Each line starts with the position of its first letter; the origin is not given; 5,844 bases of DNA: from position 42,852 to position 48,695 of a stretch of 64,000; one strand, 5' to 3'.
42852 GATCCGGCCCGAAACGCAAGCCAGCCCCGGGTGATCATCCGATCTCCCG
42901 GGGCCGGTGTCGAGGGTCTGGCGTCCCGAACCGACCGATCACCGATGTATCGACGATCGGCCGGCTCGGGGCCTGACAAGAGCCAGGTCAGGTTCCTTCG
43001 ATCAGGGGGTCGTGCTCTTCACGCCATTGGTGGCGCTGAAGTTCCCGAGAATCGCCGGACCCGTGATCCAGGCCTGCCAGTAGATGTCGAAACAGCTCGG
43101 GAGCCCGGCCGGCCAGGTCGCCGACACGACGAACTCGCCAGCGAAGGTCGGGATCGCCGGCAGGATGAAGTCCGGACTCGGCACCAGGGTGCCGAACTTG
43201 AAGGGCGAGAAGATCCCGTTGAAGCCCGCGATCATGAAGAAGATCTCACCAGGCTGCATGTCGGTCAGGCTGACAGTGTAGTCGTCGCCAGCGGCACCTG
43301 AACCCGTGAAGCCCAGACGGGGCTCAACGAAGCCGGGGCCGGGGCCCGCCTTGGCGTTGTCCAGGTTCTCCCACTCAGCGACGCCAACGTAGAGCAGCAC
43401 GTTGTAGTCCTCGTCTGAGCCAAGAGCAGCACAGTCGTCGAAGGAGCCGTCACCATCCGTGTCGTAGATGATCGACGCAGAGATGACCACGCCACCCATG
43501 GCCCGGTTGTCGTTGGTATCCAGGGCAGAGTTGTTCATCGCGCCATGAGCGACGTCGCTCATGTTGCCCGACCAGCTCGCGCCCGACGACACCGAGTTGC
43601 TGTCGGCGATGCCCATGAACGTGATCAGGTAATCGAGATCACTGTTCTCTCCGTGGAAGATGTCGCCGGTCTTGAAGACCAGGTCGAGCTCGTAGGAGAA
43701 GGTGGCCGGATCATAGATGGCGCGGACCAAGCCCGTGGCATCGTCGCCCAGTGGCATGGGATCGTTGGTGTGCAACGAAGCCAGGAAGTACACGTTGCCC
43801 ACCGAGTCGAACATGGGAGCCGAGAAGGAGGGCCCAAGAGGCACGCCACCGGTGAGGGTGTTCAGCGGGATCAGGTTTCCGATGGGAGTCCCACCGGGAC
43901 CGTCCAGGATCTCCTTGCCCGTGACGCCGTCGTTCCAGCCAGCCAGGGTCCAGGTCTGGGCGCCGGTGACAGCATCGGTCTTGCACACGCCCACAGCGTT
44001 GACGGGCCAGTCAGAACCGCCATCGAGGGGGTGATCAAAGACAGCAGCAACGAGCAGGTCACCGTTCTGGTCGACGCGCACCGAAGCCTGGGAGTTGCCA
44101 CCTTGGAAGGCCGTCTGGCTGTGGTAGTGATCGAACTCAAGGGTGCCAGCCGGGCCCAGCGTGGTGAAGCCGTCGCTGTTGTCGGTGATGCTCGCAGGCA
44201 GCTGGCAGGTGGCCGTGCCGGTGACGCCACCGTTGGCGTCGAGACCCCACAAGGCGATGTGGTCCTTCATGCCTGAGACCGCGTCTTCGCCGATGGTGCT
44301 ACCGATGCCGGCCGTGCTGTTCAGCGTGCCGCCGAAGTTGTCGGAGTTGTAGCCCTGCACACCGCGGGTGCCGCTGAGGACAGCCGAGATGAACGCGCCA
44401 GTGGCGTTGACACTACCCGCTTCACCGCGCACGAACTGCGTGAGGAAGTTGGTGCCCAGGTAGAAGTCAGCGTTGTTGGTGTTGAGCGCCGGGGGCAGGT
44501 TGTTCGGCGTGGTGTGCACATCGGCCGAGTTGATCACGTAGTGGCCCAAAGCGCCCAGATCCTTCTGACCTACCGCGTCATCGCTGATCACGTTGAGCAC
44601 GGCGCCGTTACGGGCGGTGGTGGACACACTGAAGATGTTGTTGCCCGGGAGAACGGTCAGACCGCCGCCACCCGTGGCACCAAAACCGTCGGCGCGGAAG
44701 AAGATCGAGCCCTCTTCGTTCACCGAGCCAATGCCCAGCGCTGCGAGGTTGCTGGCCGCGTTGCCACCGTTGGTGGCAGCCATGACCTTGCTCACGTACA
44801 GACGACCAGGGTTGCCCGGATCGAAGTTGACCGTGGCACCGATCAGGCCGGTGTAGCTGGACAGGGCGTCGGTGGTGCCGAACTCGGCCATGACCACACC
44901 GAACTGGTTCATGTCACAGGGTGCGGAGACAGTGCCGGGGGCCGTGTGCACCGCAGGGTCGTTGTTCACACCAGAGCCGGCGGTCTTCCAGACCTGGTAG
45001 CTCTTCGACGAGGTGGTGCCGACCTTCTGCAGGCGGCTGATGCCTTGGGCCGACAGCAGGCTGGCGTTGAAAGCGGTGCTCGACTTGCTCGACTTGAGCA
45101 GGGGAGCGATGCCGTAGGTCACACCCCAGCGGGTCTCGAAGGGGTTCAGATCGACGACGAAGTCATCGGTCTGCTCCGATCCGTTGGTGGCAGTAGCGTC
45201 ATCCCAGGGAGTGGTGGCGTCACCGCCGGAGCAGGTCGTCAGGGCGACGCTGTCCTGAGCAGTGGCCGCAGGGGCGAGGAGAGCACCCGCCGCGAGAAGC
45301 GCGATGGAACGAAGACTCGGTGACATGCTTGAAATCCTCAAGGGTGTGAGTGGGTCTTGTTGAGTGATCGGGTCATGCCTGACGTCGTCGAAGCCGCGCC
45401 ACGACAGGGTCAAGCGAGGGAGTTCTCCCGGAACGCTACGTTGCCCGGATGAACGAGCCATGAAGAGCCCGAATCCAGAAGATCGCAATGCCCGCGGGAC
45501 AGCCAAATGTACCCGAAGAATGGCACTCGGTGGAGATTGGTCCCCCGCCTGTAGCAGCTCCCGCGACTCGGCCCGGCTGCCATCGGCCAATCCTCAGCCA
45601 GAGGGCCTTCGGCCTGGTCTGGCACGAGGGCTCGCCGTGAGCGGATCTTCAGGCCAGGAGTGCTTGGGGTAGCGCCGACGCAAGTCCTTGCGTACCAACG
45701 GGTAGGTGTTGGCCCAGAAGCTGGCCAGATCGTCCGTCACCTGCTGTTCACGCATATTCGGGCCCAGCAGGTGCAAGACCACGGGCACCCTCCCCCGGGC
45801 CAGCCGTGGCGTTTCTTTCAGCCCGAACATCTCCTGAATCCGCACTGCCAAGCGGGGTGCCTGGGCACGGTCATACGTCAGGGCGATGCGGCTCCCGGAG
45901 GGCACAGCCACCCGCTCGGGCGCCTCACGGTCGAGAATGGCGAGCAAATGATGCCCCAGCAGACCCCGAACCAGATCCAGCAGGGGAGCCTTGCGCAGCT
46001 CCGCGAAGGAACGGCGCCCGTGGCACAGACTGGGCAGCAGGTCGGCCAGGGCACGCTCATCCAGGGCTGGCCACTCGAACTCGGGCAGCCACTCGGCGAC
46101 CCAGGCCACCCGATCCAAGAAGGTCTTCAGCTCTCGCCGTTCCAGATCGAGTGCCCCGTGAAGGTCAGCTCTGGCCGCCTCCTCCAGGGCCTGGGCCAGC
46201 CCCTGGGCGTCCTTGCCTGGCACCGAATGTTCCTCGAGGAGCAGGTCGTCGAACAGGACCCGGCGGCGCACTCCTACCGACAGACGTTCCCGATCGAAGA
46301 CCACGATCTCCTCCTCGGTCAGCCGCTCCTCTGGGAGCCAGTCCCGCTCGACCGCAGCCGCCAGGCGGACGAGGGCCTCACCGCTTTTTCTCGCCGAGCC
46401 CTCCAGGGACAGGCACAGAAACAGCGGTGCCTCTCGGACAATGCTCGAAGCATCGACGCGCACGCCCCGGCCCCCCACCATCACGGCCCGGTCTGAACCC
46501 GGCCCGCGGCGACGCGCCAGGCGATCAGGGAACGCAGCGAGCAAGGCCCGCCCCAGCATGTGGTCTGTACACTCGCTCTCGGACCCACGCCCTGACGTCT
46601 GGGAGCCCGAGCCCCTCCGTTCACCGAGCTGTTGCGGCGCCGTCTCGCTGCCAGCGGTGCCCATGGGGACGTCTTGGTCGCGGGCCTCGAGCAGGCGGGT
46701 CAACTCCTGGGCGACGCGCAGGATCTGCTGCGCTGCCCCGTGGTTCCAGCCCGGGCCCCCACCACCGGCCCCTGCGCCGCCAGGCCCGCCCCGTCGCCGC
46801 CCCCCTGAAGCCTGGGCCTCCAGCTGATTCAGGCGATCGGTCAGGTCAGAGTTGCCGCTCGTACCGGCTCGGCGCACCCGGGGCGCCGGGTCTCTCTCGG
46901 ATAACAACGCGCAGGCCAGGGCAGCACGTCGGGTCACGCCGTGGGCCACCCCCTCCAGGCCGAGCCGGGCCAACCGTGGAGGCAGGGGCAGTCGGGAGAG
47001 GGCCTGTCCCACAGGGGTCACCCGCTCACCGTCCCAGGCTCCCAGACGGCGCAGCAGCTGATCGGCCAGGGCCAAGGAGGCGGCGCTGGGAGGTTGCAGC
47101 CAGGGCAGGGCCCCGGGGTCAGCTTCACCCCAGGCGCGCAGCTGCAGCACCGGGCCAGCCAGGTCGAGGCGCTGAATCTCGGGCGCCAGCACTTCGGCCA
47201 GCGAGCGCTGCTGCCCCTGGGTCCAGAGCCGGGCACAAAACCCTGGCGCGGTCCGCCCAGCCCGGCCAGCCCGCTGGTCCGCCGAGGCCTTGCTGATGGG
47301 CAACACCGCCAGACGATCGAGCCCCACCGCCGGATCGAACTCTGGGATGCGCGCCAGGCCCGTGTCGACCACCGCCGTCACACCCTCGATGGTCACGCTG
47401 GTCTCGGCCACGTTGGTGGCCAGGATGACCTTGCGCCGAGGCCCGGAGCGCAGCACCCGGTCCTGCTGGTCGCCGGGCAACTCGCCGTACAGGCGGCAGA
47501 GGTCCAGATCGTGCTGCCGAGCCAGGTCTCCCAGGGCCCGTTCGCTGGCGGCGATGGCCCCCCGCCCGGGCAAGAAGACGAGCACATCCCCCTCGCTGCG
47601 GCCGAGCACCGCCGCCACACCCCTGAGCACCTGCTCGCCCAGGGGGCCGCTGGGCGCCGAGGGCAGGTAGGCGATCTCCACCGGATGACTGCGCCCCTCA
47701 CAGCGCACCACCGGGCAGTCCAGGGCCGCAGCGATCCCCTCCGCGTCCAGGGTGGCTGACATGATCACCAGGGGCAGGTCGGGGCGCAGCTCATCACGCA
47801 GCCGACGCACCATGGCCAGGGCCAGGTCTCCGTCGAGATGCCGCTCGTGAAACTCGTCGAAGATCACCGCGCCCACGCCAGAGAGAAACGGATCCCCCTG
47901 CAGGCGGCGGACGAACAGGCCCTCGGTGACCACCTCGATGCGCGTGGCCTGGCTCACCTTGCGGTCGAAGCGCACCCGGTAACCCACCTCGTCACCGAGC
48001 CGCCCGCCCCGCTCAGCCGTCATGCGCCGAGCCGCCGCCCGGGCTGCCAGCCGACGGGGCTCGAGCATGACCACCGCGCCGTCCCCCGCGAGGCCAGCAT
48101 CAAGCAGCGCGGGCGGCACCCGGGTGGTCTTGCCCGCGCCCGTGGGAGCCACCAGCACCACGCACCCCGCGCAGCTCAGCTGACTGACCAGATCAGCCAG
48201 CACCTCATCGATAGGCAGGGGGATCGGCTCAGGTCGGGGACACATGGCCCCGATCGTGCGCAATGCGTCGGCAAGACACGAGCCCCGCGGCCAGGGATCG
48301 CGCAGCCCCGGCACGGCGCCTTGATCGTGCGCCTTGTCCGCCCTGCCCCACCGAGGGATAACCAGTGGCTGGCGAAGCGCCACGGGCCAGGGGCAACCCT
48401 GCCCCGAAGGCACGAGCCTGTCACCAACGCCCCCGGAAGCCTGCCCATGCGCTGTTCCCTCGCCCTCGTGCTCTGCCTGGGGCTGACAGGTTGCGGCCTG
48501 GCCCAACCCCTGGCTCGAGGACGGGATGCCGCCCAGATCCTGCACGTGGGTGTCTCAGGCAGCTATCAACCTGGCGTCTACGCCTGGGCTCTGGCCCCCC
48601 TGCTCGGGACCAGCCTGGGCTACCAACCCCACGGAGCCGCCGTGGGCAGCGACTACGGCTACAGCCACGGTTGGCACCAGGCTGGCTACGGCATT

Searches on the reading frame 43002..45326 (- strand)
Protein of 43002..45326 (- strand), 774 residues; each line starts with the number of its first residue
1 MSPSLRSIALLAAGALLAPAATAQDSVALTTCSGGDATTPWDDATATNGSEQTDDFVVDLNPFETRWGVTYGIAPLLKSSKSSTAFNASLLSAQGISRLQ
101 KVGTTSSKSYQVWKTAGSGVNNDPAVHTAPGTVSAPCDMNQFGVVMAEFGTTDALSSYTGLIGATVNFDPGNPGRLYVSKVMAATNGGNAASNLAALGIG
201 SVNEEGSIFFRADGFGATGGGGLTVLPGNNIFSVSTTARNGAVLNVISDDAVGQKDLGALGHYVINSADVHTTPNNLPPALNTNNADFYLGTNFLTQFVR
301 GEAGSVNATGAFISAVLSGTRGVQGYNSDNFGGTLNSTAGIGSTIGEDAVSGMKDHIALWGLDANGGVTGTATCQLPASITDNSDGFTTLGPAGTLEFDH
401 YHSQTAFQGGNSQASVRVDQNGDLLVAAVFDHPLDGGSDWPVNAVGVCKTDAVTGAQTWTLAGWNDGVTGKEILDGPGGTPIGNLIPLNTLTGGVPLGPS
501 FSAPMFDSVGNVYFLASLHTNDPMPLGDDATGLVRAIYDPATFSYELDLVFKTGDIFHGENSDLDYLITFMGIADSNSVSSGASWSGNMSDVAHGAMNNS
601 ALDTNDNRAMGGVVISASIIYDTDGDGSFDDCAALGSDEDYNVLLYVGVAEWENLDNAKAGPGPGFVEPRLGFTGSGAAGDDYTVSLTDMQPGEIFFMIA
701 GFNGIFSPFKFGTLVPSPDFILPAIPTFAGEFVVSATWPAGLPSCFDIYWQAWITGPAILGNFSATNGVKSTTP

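Call 5: search_protein_families(library=pfam, proteins=[window:43002-45326:-], max_evalue=1)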
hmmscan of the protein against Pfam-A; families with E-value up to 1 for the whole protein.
window:43002-45326:- (774 aa): 0 families

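Call 6: search_protein_families(library=ncbifam, proteins=[window:43002-45326:-], max_evalue=1)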
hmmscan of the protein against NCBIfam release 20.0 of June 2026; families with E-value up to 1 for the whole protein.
window:43002-45326:- (774 aa): 0 families

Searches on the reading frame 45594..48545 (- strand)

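Call 21: search_protein_families(library=pfam, proteins=[window:45594-48545:-], max_evalue=0.01)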
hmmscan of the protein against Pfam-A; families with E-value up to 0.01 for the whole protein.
window:45594-48545:- (983 aa): 3 families
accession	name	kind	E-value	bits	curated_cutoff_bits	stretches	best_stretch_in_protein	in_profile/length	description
PF08482.15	HrpB_C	-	1.9e-45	154.9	25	1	839-968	4-133/133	ATP-dependent helicase C-terminal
PF00271.37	Helicase_C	-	6.1e-11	43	23.5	1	315-432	12-109/110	Helicase conserved C-terminal domain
PF00270.35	DEAD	-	2.1e-08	34.5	26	1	128-267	16-161/167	DEAD/DEAH box helicase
